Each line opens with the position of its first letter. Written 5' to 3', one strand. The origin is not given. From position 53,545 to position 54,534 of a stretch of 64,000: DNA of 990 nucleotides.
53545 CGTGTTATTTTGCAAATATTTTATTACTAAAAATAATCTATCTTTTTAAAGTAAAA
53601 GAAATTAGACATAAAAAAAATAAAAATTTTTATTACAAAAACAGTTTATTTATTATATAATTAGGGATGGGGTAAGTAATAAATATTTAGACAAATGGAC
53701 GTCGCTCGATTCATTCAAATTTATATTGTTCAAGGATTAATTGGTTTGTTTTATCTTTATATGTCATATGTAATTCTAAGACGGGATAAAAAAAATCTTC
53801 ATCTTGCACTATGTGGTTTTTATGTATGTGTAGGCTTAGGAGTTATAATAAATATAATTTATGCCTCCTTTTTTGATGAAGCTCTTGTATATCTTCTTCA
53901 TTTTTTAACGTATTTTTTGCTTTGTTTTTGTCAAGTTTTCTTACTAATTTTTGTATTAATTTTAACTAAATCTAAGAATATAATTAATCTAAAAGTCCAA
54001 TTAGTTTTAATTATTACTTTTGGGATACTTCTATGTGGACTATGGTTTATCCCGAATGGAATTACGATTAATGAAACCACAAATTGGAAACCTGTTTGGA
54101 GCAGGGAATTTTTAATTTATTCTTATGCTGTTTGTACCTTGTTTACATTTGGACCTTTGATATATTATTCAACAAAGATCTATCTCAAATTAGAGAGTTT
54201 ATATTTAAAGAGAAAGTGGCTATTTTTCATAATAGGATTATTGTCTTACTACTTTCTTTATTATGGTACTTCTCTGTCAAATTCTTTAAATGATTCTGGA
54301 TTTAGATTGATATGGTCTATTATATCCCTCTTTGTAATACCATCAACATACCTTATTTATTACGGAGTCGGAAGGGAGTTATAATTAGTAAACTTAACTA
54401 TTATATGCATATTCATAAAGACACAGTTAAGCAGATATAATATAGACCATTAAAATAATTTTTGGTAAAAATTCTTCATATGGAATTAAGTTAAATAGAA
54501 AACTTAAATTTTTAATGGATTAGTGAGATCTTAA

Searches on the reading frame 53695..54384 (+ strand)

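Call 5: search_protein_families(library=pfam, proteins=[window:53695-54384:+], max_evalue=0.001)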
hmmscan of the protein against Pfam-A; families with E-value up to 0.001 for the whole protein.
window:53695-54384:+ (229 aa): 0 families

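Call 55: search_protein_families(library=pfam, proteins=[window:53695-54384:+], max_evalue=0.01)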
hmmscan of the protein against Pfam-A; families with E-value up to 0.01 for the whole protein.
window:53695-54384:+ (229 aa): 1 family
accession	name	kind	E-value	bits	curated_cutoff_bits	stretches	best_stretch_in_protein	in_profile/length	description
PF10131.15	PTPS_related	-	0.0011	17.9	26.4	1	59-137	109-187/621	6-pyruvoyl-tetrahydropterin synthase related domain; membrane protein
